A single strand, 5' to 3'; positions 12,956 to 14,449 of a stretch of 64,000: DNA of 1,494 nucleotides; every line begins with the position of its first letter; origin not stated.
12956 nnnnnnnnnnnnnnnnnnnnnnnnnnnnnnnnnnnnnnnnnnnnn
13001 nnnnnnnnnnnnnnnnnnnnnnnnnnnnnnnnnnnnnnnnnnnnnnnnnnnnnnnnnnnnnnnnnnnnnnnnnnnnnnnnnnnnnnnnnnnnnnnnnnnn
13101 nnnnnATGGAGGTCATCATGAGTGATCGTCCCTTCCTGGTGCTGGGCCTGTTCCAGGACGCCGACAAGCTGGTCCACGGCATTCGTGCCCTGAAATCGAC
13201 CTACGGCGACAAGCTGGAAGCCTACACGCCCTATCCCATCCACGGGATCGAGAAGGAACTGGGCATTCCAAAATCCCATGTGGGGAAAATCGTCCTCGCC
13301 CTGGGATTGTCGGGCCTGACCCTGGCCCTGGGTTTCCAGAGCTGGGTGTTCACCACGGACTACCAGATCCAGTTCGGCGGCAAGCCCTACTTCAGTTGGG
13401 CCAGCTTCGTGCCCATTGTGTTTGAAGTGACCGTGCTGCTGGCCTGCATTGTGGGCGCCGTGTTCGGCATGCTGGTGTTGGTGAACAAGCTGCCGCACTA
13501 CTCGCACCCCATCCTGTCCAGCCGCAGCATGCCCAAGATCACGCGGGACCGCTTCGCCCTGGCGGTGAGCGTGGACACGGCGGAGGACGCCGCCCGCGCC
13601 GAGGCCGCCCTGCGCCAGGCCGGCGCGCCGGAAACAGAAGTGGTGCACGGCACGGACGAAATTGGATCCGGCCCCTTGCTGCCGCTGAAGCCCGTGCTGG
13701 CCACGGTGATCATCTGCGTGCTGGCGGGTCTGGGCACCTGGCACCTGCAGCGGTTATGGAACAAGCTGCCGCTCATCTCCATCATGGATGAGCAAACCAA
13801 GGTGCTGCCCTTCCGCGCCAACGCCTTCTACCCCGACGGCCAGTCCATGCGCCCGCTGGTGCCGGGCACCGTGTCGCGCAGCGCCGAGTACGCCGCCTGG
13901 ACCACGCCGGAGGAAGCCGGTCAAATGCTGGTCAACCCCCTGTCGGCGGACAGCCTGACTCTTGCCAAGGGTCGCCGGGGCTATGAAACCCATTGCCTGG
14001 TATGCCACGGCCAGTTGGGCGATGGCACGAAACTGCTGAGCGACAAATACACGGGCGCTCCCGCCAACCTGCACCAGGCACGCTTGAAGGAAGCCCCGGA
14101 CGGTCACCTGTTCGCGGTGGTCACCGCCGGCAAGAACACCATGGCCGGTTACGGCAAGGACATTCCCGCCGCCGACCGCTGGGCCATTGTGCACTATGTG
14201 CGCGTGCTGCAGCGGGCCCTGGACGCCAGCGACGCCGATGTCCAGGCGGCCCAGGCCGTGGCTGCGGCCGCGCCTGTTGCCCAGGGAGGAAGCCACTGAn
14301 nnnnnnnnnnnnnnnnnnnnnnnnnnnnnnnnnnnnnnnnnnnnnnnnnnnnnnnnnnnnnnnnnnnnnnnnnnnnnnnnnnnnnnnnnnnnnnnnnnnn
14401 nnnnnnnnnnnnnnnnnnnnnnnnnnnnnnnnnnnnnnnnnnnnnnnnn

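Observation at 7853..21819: Integrated ACIII-caa3 respiratory supercluster with fused ActD-ActE and a non-canonical oxidase gene order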

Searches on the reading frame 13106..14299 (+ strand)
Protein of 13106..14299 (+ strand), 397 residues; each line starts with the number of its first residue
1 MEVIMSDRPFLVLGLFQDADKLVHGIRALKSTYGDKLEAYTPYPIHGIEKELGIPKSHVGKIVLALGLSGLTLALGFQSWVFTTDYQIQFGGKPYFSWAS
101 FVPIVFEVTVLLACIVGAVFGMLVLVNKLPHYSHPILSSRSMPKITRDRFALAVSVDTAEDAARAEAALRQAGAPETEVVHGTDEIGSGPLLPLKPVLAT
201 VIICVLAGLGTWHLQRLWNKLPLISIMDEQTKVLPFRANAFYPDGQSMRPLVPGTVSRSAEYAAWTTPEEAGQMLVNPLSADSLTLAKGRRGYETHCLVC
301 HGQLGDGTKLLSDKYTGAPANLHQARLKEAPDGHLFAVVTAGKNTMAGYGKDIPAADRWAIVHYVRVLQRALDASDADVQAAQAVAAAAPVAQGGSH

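Call 3: search_protein_families(library=pfam, proteins=[window:13106-14299:+], max_evalue=0.01)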
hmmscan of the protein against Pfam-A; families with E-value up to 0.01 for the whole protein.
window:13106-14299:+ (397 aa): 3 families
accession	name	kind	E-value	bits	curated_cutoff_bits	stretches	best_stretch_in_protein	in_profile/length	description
PF11821.13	ActD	-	3.1e-48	164.1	25.7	1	12-177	3-168/170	Alternative complex III, ActD subunit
PF13442.11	Cytochrome_CBB3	-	5e-11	43.2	27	1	286-365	3-68/68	Cytochrome C oxidase, cbb3-type, subunit III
PF00034.26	Cytochrom_C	-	2.2e-05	26.1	21.3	1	287-367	2-88/90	Cytochrome c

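Call 5: search_protein_families(library=ncbifam, proteins=[window:13106-14299:+], max_evalue=0.01)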
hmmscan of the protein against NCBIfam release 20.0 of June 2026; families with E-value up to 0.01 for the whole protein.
window:13106-14299:+ (397 aa): 5 families
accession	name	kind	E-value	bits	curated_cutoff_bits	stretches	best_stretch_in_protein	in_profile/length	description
NF011054.0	PRK14486.1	equivalog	9.3e-12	45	447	1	274-369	203-291/294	putative bifunctional cbb3-type cytochrome c oxidase subunit II/cytochrome c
NF050122.1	bc1_QcrC_actin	exception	0.00065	19.1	200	1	272-374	120-217/253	cytochrome bc1 complex diheme cytochrome c subunit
NF045930.1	Cytc6PetJCyano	equivalog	0.0027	17.6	135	1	280-365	22-102/110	cytochrome c6 PetJ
TIGR00782.1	ccoP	equivalog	0.0084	15.4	179.95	0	281-385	102-209/285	cytochrome-c oxidase, cbb3-type subunit III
TIGR03872.1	cytochrome_MoxG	equivalog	0.0094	16.1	147.8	0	276-370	34-123/133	cytochrome c(L), periplasmic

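Call 8: find_homologous_proteins(query=window:13106-14299:+, max_evalue=0.00001)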
Query window:13106-14299:+ (397 aa): 154 proteins with E <= 0.00001 among 8000 candidates; the best 120 are listed.
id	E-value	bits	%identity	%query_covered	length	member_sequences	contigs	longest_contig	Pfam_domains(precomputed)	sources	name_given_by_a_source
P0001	2.5e-264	894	100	100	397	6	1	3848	PF11821.14,PF13442.12,PF00034.27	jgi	jgi:mono/diheme cytochrome c family protein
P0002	1.6e-232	790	88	99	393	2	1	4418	PF11821.14,PF13442.12,PF00034.27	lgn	-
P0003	8.8e-207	705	78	99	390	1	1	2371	PF11821.14,PF13442.12,PF00034.27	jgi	-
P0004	2.6e-197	674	79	95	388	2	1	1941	PF11821.14,PF13442.12,PF00034.27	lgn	-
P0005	1.3e-195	668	74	99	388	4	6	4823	PF11821.14,PF13442.12,PF00034.27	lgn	-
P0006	2.6e-195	667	77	95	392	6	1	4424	PF11821.14,PF13442.12,PF00034.27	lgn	-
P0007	2.5e-194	664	74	99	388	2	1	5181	PF11821.14,PF13442.12,PF00034.27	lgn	-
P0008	1.2e-192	658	76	99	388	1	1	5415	PF11821.14,PF13442.12,PF00034.27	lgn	-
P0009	3.1e-189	647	76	93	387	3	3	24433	PF11821.14,PF13442.12,PF00034.27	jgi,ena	jgi:mono/diheme cytochrome c family protein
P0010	1.2e-177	609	71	97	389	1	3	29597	PF11821.14,PF13442.12,PF00034.27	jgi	jgi:mono/diheme cytochrome c family protein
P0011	5.4e-175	600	69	100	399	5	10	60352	PF11821.14,PF13442.12,PF00034.27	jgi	jgi:mono/diheme cytochrome c family protein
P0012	7.4e-175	600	69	95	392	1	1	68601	PF11821.14,PF13442.12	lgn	-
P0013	6.0e-172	590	69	99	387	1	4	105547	PF11821.14,PF13442.12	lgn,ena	-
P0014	3.9e-171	588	69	98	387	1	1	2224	PF11821.14,PF13442.12,PF00034.27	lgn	-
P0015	5.6e-149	515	62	96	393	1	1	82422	PF11821.14,PF13442.12,PF00034.27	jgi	jgi:mono/diheme cytochrome c family protein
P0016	4.3e-144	499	60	97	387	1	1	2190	PF11821.14,PF13442.12,PF00034.27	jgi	jgi:mono/diheme cytochrome c family protein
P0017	2.9e-143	496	58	97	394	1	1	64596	PF11821.14,PF13442.12,PF00034.27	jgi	jgi:mono/diheme cytochrome c family protein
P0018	9.1e-141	488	57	95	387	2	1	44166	PF11821.14,PF13442.12,PF00034.27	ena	-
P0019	6.2e-104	366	48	94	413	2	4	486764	PF11821.14,PF13442.12,PF00034.27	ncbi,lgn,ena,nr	ncbi:MAG: DUF3341 domain-containing protein [Candidatus Delongbacteria bacterium]|nr:DUF3341 domain-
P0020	5.6e-96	340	45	94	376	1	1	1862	PF11821.14,PF13442.12,PF00034.27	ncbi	-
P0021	1.2e-94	336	46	94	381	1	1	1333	PF11821.14,PF13442.12,PF00034.27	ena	-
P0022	3.4e-93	331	45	94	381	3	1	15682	PF11821.14,PF13442.12,PF00034.27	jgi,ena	-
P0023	4.5e-92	327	46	94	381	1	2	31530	PF11821.14,PF13442.12,PF00034.27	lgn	-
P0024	7.0e-92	327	45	95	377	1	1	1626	PF11821.14,PF13442.12,PF00034.27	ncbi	-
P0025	1.0e-91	326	43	95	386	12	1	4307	PF11821.14,PF13442.12,PF00034.27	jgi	jgi:mono/diheme cytochrome c family protein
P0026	3.0e-91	325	46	94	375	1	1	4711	PF11821.14,PF13442.12,PF00034.27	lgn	-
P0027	3.9e-91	324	46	94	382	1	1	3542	PF11821.14,PF13442.12,PF00034.27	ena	-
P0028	2.0e-90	322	45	95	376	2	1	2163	PF11821.14,PF13442.12,PF00034.27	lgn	-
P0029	3.9e-90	321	45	95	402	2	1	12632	PF11821.14,PF13442.12,PF00034.27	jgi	jgi:mono/diheme cytochrome c family protein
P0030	8.6e-90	320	44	94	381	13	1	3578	PF11821.14,PF13442.12,PF00034.27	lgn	-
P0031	8.6e-90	320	43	95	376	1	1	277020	PF11821.14,PF13442.12,PF00034.27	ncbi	-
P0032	1.5e-89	319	43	95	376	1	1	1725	PF11821.14,PF13442.12,PF00034.27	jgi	-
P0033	1.8e-89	319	44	94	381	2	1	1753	PF11821.14,PF13442.12,PF00034.27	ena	-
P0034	1.9e-89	319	43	95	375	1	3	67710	PF11821.14,PF13442.12,PF00034.27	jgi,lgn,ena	jgi:mono/diheme cytochrome c family protein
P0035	2.4e-89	318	44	94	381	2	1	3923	PF11821.14,PF13442.12,PF00034.27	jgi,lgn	-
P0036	3.4e-89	318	44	95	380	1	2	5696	PF11821.14,PF13442.12,PF00034.27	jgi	jgi:mono/diheme cytochrome c family protein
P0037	5.5e-89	317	46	95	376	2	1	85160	PF11821.14,PF13442.12,PF00034.27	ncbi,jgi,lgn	jgi:mono/diheme cytochrome c family protein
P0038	5.8e-89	317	44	94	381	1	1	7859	PF11821.14,PF13442.12,PF00034.27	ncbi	-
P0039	8.2e-89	317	43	95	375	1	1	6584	PF11821.14,PF13442.12,PF00034.27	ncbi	-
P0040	1.1e-88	316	43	95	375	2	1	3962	PF11821.14,PF13442.12,PF00034.27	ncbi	-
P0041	1.2e-88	316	43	94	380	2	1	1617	PF11821.14,PF13442.12,PF00034.27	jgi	-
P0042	1.4e-88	316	43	94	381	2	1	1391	PF11821.14,PF13442.12,PF00034.27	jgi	-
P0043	2.4e-88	315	44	95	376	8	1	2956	PF11821.14,PF13442.12,PF00034.27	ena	-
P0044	4.6e-88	314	42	95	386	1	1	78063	PF11821.14,PF13442.12,PF00034.27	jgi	jgi:mono/diheme cytochrome c family protein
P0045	7.4e-88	313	44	95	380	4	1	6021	PF11821.14,PF13442.12,PF00034.27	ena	-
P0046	8.0e-88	313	43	94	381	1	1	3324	PF11821.14,PF13442.12,PF00034.27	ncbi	-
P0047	1.3e-87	313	44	95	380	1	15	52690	PF11821.14,PF13442.12,PF00034.27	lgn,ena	-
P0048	2.6e-87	312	43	94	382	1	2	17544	PF11821.14,PF13442.12,PF00034.27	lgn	-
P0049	3.1e-87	311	44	95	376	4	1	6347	PF11821.14,PF13442.12,PF00034.27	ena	-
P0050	3.1e-87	311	44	95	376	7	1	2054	PF11821.14,PF13442.12,PF00034.27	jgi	-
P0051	3.4e-87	311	43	94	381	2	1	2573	PF11821.14,PF13442.12,PF00034.27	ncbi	-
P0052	6.5e-87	310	40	94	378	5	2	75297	PF11821.14,PF13442.12,PF00034.27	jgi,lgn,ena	jgi:cytochrome c5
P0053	1.1e-86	310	44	95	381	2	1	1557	PF11821.14,PF13442.12,PF00034.27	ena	-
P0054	1.2e-86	309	43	94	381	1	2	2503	PF11821.14,PF13442.12,PF00034.27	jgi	jgi:mono/diheme cytochrome c family protein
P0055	1.3e-86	309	42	95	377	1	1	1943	PF11821.14,PF13442.12,PF00034.27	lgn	-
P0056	2.1e-86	309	43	95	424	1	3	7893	PF11821.14,PF13442.12,PF00034.27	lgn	-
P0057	2.8e-86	308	44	95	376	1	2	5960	PF11821.14,PF13442.12,PF00034.27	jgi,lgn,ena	-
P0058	5.3e-86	307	43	94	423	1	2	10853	PF11821.14,PF13442.12,PF00034.27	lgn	-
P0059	5.5e-86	307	43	94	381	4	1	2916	PF11821.14,PF13442.12,PF00034.27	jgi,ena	-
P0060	8.4e-86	307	44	96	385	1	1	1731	PF11821.14,PF13442.12,PF00034.27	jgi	jgi:mono/diheme cytochrome c family protein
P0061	8.8e-86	307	44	94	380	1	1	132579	PF11821.14,PF13442.12,PF00034.27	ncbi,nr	ncbi:MAG: DUF3341 domain-containing protein [Acidobacteria bacterium]|nr:DUF3341 domain-containing p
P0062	9.7e-86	306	43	95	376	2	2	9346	PF11821.14,PF13442.12,PF00034.27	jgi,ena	jgi:mono/diheme cytochrome c family protein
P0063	2.4e-85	305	41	95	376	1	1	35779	PF11821.14,PF13442.12,PF00034.27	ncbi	-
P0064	1.2e-84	303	41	94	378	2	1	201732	PF11821.14,PF13442.12,PF00034.27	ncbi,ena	-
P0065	1.8e-84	302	44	93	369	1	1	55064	PF11821.14,PF13442.12,PF00034.27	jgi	-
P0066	2.5e-84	302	42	95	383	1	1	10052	PF11821.14,PF13442.12,PF00034.27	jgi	jgi:mono/diheme cytochrome c family protein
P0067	2.6e-84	302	42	96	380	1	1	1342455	PF11821.14,PF13442.12,PF00034.27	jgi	-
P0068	3.6e-84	301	43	94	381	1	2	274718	PF11821.14,PF13442.12,PF00034.27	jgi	jgi:mono/diheme cytochrome c family protein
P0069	7.1e-84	300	41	95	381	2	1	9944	PF11821.14,PF13442.12,PF00034.27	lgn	-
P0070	7.8e-84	300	43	94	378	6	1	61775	PF11821.14,PF13442.12,PF00034.27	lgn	-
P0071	1.2e-83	300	41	95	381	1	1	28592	PF11821.14,PF13442.12,PF00034.27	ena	-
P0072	3.3e-83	298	41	93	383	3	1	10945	PF11821.14,PF13442.12,PF00034.27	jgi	jgi:mono/diheme cytochrome c family protein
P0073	3.5e-83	298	42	94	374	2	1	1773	PF11821.14,PF13442.12,PF00034.27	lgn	-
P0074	4.9e-83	298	42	95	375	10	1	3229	PF11821.14,PF13442.12,PF00034.27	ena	-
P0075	6.6e-83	297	42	94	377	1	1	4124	PF11821.14,PF13442.12,PF00034.27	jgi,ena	-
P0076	2.1e-82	295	42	93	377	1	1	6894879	PF11821.14,PF13442.12,PF00034.27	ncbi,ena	-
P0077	2.1e-82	295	42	95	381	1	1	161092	PF11821.14,PF13442.12,PF00034.27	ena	-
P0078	7.2e-82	294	43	95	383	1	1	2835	PF11821.14,PF13442.12,PF00034.27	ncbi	-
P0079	8.1e-82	294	42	94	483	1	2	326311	PF11821.14,PF13442.12,PF00034.27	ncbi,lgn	-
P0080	8.8e-82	293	43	94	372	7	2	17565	PF11821.14,PF13442.12,PF00034.27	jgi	jgi:mono/diheme cytochrome c family protein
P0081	1.0e-81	293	42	95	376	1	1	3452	PF11821.14,PF13442.12,PF00034.27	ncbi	-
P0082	1.0e-81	293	42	93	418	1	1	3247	PF11821.14,PF13442.12,PF00034.27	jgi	jgi:mono/diheme cytochrome c family protein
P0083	1.7e-81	292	41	95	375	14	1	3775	PF11821.14,PF13442.12,PF00034.27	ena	-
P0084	1.9e-80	289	40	95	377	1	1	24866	PF11821.14,PF13442.12,PF00034.27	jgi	jgi:mono/diheme cytochrome c family protein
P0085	6.3e-80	287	43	93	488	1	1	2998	PF11821.14,PF13442.12,PF00034.27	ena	-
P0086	1.6e-79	286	42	95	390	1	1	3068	PF11821.14,PF13442.12,PF00034.27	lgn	-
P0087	2.0e-79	286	41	94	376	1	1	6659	PF11821.14,PF13442.12,PF00034.27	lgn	-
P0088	6.4e-79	284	39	95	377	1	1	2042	PF11821.14,PF13442.12,PF00034.27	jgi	jgi:mono/diheme cytochrome c family protein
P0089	8.5e-78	280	39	95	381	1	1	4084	PF11821.14,PF13442.12,PF00034.27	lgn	-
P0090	2.0e-77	279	42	93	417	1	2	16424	PF11821.14,PF13442.12,PF00034.27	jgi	jgi:mono/diheme cytochrome c family protein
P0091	6.4e-77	277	40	96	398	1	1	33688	PF11821.14,PF13442.12,PF00034.27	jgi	jgi:mono/diheme cytochrome c family protein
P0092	6.9e-77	277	41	93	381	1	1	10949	PF11821.14,PF13442.12,PF00034.27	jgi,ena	-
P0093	7.5e-77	277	40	94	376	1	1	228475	PF11821.14,PF13442.12,PF00034.27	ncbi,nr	ncbi:MAG: DUF3341 domain-containing protein [Elusimicrobia bacterium]|nr:DUF3341 domain-containing p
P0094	3.6e-75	272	40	94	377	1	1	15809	PF11821.14,PF13442.12,PF00034.27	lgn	-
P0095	5.2e-71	258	42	79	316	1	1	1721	PF11821.14,PF13442.12,PF00034.27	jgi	jgi:mono/diheme cytochrome c family protein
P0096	3.8e-67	245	36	93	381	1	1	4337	PF11821.14,PF13442.12,PF00034.27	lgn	-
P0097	6.1e-67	245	35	96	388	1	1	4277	PF11821.14,PF13442.12,PF00034.27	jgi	jgi:mono/diheme cytochrome c family protein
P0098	9.4e-67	244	35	95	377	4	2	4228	PF11821.14,PF13442.12,PF00034.27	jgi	jgi:hypothetical protein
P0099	1.8e-66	243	35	93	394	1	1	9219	PF11821.14,PF13442.12,PF00034.27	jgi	jgi:mono/diheme cytochrome c family protein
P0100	2.9e-66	242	35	93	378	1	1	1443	PF11821.14,PF13442.12,PF00034.27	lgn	-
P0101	5.2e-66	241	36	93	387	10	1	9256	PF11821.14,PF13442.12,PF00034.27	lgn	-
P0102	5.9e-66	241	36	95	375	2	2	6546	PF11821.14,PF13442.12,PF00034.27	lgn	-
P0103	1.1e-65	240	35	95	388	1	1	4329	PF11821.14,PF13442.12,PF00034.27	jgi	jgi:mono/diheme cytochrome c family protein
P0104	1.1e-65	240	34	96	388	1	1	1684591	PF11821.14,PF13442.12,PF00034.27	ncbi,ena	-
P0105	9.8e-65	237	35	93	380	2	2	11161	PF11821.14,PF13442.12,PF00034.27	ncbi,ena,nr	ncbi:MAG: DUF3341 domain-containing protein [Bacteroidetes bacterium]|nr:DUF3341 domain-containing p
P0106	9.9e-65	237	34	93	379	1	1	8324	PF11821.14,PF13442.12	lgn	-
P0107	1.2e-64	237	36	94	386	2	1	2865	PF11821.14,PF13442.12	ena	-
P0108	1.9e-64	236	36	93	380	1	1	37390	PF11821.14,PF13442.12,PF00034.27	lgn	-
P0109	3.6e-64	235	35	93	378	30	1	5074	PF11821.14,PF13442.12,PF00034.27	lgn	-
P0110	5.4e-64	235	35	93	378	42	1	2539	PF11821.14,PF13442.12,PF00034.27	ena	-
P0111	7.8e-64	234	33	94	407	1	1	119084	PF11821.14,PF13442.12,PF00034.27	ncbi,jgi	-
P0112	1.4e-63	233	33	96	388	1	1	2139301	PF11821.14,PF13442.12,PF00034.27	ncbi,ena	-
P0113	2.3e-63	233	32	94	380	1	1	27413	PF11821.14,PF13442.12,PF00034.27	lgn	-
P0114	3.6e-63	232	35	93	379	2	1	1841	PF11821.14,PF13442.12,PF00034.27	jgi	-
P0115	4.4e-63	232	34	96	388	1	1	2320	PF11821.14,PF13442.12,PF00034.27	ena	-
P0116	4.5e-63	232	34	96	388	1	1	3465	PF11821.14,PF13442.12,PF00034.27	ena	-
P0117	5.2e-63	232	33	96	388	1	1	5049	PF11821.14,PF13442.12,PF00034.27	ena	-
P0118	1.6e-62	230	34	93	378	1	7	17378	PF11821.14,PF13442.12,PF00034.27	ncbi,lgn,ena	-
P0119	2.3e-62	229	33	96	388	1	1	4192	PF11821.14,PF13442.12,PF00034.27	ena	-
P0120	3.4e-62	229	34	93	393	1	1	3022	PF11821.14,PF13442.12,PF00034.27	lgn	-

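Call 12: find_related_loci(query=A1, collection=genome_contigs, flank=10000)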
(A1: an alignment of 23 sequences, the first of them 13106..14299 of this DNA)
Query A1 (397 aa) in genome_contigs; peptide patterns used: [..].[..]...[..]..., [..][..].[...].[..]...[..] (x = any residue, [..] = any of these).
600 stretches matched a pattern (row limit reached: there are more); 589 encode a relative of the query (tblastn E <= 1e-3); the best 80 are kept; 80 distinct loci.
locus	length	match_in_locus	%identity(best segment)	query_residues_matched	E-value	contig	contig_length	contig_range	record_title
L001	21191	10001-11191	68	2-397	1e-170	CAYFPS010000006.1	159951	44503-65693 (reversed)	MAG TPA_asm: uncultured Bacteroidaceae bacterium isolate ERP019367_co1_104 genome assembly, contig: NODE_130_length_1599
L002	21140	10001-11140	44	2-379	4e-97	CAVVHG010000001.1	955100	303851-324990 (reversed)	MAG: uncultured Acidobacteriota bacterium isolate MFD02979.bin.1.139 genome assembly, contig: contig_14737, whole genome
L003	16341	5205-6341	44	2-380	2e-94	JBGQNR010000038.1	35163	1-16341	MAG: Acidobacteriota bacterium isolate OBJ2_061818_130_43 k141_1356635_length_35163_cov_13.2084, whole genome shotgun se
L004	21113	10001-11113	43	10-380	4e-94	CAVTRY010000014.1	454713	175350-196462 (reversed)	MAG: uncultured delta proteobacterium isolate MFD09286.bin.2.143 genome assembly, contig: contig_23059, whole genome sho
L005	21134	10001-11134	44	2-379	1e-93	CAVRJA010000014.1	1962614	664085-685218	MAG: uncultured Acidobacteriota bacterium isolate MFD05942.bin.2.7 genome assembly, contig: contig_8739, whole genome sh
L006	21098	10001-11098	44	14-379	1e-92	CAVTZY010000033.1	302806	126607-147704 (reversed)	MAG: Terriglobia bacterium isolate MFD04408.bin.2.106 genome assembly, contig: contig_45934, whole genome shotgun sequen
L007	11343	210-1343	42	4-380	2e-91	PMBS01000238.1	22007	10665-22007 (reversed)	MAG: Myxococcales bacterium isolate fen_1144 73.20120700_E3M.35_contig_27642, whole genome shotgun sequence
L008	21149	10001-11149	43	1-380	1e-90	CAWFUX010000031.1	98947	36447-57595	MAG: uncultured delta proteobacterium isolate MFD09286.bin.2.92 genome assembly, contig: contig_37534, whole genome shot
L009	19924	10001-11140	42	1-380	4e-90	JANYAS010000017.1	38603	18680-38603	MAG: Holophagaceae bacterium isolate GL140_5_metabat_349 GL140_5_k141_1129424, whole genome shotgun sequence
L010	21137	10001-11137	41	2-380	5e-89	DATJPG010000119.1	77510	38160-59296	MAG TPA_asm: Acidobacteriota bacterium isolate SMAG_U14907 k141_4415658, whole genome shotgun sequence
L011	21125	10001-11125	42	9-383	2e-88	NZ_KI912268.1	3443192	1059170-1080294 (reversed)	Holophaga foetida DSM 6591 HolfoDRAFT_HFA.1, whole genome shotgun sequence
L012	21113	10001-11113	42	10-379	1e-87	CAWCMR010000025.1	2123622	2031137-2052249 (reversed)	MAG: uncultured delta proteobacterium isolate MFD05502.bin.2.118 genome assembly, contig: contig_8782, whole genome shot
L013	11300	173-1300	42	5-379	2e-87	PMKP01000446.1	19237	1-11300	MAG: Myxococcales bacterium isolate fen_1123 73.20120600_E1D.81_contig_26715, whole genome shotgun sequence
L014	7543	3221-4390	40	5-393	2e-86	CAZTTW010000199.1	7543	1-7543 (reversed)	MAG TPA_asm: uncultured Myxococcales bacterium isolate binchicken_co50_413 genome assembly, contig: NODE_13290_length_75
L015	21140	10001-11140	43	2-380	4e-86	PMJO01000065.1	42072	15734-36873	MAG: Myxococcales bacterium isolate fen_1125 73.20120600_E2D.64_contig_8423, whole genome shotgun sequence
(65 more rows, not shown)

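Call 29: search_solved_structures(query=window:13118-14299:+, max_evalue=0.001)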
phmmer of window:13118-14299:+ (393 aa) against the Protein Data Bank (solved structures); distinct sequences matched with E-value up to 0.001: 11.
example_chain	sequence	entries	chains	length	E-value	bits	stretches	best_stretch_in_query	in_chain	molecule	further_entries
6f0k_E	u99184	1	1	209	1.4e-28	103.4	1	223-376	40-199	Quinol:cytochrome c oxidoreductase monoheme cytochrome subunit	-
6f0k_D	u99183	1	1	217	8.8e-24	87.6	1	8-181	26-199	ActD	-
6lod_D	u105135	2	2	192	1.3e-23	87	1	8-152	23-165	Uncharacterized protein ActD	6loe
8k9e_E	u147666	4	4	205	1.2e-22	83.9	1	223-378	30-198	Cytochrome c domain-containing protein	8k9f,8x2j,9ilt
6lod_E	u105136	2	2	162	3.1e-17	66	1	223-366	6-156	Cytochrome c domain-containing protein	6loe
8k9e_D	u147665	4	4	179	4.3e-16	62.2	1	7-168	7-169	Quinol:cytochrome c oxidoreductase membrane protein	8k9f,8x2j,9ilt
6btm_D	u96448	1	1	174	5.5e-15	58.6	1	8-154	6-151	Alternative Complex III subunit D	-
6btm_E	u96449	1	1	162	2.4e-12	49.9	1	228-365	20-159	Alternative Complex III subunit E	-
9vr0_A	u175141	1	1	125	2.1e-06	30.3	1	260-363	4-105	Cytochrome c552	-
7o9u_A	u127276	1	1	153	2.9e-06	29.9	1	258-368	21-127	Cytochrome c552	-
6h5l_B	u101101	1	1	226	2.2e-05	27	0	258-364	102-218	Conserved hypothetical cytochrome protein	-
